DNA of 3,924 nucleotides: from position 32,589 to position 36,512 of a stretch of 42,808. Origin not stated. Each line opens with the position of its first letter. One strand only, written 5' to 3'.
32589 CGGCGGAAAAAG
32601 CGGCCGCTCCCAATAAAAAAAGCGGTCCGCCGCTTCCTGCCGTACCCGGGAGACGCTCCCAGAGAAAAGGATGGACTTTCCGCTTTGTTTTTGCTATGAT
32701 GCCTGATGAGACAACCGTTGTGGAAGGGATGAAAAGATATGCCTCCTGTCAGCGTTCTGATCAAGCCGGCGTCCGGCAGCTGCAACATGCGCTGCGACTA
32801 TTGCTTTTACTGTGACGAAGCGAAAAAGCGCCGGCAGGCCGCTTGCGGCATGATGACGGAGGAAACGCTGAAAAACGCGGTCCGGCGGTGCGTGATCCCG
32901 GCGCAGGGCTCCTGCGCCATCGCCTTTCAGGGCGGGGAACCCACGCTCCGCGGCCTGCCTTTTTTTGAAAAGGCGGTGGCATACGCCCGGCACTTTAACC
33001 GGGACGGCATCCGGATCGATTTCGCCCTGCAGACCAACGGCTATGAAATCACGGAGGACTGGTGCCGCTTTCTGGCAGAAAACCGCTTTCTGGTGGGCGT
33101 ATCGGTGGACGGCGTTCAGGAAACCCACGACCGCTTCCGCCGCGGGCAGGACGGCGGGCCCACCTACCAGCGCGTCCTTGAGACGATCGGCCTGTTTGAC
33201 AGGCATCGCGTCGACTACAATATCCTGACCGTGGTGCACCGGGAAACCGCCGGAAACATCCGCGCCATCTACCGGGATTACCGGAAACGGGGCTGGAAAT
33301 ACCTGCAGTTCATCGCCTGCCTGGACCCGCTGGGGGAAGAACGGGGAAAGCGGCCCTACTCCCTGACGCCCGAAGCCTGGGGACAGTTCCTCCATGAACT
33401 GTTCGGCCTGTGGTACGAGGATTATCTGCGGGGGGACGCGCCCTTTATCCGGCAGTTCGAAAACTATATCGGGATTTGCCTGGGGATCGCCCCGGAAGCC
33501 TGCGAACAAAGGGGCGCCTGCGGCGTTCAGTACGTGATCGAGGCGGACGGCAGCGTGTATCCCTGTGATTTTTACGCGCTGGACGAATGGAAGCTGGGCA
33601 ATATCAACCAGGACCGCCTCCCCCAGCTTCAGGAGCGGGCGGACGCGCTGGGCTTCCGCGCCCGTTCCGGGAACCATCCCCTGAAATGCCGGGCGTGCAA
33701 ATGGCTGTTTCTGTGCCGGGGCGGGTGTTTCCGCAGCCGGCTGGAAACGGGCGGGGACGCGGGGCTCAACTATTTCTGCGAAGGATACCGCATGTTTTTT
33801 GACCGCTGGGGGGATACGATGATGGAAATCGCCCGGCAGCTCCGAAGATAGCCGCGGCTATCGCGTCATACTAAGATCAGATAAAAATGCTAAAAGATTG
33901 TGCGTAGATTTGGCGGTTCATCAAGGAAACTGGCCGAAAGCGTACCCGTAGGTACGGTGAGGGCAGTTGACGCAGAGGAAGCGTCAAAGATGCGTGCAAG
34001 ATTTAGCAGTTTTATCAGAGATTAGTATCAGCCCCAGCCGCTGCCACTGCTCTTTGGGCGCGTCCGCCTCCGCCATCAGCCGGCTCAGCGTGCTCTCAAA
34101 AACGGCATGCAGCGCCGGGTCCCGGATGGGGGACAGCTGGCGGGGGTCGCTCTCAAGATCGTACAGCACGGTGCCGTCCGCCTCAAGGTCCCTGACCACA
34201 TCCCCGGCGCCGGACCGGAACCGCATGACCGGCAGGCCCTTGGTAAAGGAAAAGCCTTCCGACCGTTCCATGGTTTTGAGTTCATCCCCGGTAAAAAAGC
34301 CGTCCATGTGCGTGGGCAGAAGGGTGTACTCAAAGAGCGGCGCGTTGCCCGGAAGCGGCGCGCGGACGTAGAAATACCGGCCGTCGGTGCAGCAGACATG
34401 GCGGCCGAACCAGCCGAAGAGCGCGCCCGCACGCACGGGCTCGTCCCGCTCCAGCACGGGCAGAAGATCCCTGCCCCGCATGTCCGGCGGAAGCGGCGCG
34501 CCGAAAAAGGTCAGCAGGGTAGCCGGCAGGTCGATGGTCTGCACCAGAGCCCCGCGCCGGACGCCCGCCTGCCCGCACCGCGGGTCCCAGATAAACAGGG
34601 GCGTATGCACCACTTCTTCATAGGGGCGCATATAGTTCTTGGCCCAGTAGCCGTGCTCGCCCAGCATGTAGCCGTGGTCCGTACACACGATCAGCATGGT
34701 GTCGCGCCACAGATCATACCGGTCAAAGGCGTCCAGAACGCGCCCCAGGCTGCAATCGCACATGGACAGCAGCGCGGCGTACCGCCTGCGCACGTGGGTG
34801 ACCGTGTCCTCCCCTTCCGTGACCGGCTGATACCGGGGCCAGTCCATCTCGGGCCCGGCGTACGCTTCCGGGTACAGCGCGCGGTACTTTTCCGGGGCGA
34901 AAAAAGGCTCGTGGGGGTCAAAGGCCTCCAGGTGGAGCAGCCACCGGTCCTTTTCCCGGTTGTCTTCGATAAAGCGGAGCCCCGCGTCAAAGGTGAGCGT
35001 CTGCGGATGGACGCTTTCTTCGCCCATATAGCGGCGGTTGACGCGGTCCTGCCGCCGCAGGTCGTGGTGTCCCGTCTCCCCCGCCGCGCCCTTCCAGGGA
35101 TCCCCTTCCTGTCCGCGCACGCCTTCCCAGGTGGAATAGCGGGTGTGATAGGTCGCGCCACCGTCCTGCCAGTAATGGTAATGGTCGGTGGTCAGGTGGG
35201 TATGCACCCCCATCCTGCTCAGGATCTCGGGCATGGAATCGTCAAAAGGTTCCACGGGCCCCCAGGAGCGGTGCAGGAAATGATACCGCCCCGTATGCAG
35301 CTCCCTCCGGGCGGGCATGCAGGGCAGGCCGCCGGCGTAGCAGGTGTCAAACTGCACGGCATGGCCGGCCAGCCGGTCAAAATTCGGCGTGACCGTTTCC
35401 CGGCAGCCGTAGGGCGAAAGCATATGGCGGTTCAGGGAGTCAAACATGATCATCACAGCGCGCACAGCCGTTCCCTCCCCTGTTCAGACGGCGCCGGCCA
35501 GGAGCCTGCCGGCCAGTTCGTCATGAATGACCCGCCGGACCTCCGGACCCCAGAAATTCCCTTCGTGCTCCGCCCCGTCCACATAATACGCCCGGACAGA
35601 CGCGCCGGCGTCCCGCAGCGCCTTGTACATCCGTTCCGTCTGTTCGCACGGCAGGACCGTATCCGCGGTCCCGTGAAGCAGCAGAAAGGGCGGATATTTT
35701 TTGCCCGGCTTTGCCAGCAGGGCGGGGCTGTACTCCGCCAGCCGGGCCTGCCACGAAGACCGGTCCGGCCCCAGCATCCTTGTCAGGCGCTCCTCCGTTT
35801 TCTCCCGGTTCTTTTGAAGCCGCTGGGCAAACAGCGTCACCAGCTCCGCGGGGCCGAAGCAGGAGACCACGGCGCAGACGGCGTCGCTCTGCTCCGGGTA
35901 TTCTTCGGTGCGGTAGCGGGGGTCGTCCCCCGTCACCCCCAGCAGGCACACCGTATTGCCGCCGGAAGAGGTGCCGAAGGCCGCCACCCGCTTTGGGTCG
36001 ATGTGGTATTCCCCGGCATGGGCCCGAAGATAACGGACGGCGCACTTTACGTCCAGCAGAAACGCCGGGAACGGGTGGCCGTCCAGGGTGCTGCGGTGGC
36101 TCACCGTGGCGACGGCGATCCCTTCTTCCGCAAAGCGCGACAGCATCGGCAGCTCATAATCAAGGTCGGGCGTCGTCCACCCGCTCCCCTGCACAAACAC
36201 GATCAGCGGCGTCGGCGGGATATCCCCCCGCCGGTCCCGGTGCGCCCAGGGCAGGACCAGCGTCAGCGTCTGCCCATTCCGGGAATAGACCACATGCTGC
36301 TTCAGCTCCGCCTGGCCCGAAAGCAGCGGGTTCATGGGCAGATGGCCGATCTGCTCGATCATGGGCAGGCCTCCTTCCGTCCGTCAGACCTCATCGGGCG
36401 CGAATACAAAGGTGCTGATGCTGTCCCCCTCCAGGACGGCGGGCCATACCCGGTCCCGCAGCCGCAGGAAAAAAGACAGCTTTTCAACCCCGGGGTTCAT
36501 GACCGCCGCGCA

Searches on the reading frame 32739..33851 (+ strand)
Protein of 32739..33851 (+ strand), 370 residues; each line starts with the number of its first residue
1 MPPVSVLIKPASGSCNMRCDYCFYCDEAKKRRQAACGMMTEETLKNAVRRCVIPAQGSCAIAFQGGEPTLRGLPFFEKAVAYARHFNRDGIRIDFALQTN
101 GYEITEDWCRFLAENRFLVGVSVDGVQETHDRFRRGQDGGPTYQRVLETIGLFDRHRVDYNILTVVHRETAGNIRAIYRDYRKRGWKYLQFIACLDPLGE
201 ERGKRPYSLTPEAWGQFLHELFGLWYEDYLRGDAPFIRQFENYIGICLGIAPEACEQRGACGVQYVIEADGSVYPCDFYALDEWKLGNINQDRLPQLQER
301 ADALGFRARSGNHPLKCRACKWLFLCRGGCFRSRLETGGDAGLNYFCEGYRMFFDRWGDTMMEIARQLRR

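Call 62: search_protein_families(library=pfam, proteins=[window:32739-33851:+], max_evalue=0.0001)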
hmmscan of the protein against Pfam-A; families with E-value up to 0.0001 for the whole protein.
window:32739-33851:+ (370 aa): 2 families
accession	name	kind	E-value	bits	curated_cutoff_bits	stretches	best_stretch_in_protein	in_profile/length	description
PF04055.27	Radical_SAM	-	3.8e-16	60.1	29.5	1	13-179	5-164/166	Radical SAM superfamily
PF13186.11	SPASM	-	2.9e-08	34.3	21.5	1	264-321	7-67/67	Iron-sulfur cluster-binding domain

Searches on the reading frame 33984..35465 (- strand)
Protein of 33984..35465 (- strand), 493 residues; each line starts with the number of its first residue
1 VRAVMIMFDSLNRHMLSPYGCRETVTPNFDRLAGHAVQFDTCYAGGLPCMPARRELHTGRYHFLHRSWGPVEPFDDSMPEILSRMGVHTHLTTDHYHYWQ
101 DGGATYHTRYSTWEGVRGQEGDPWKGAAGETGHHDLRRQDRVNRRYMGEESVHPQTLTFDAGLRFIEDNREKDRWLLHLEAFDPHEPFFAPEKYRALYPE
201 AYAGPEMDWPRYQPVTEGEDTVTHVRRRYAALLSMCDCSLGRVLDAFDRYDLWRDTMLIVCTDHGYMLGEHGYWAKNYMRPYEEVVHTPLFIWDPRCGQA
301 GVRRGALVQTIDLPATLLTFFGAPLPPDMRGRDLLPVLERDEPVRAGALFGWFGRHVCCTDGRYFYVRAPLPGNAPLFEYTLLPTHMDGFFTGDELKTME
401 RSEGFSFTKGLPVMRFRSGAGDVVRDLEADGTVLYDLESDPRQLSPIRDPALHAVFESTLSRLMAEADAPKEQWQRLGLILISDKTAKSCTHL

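Call 62: search_protein_families(library=pfam, proteins=[window:33984-35465:-], max_evalue=0.0001)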
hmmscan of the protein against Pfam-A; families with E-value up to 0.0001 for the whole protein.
window:33984-35465:- (493 aa): 2 families
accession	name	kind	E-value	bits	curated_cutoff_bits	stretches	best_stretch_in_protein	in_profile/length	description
PF00884.28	Sulfatase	-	2.9e-32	112.6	25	1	4-322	4-300/301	Sulfatase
PF16347.10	SGSH_C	-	3.4e-12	47.2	29.3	1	269-343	1-73/154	N-sulphoglucosamine sulphohydrolase, C-terminal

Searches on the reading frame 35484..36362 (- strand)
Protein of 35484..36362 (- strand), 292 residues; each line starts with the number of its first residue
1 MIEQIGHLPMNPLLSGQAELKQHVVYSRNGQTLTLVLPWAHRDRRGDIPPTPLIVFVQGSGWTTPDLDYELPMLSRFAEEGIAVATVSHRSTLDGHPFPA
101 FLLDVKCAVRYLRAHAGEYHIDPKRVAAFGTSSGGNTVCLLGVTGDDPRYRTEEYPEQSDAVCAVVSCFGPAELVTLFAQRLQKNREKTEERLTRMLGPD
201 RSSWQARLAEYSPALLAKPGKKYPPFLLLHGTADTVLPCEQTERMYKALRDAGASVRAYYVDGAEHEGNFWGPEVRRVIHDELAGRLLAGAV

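Call 62: search_protein_families(library=pfam, proteins=[window:35484-36362:-], max_evalue=0.0001)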
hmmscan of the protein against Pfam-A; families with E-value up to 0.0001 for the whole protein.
window:35484-36362:- (292 aa): 5 families
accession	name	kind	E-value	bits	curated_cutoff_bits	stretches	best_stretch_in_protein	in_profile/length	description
PF20434.5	BD-FAE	-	6.3e-39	134.2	26.8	1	50-249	12-215/215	BD-FAE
PF00326.27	Peptidase_S9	-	7.6e-12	45.6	22.6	1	206-268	130-189/213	Prolyl oligopeptidase family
PF07859.19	Abhydrolase_3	-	9.6e-12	45.5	25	1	54-267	1-207/210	alpha/beta hydrolase fold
PF12146.15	Hydrolase_4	-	1.1e-06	28.6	27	1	97-267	54-233/239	Serine aminopeptidase, S33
PF12697.13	Abhydrolase_6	-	3.6e-05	25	26.3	1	54-266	1-204/217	Alpha/beta hydrolase family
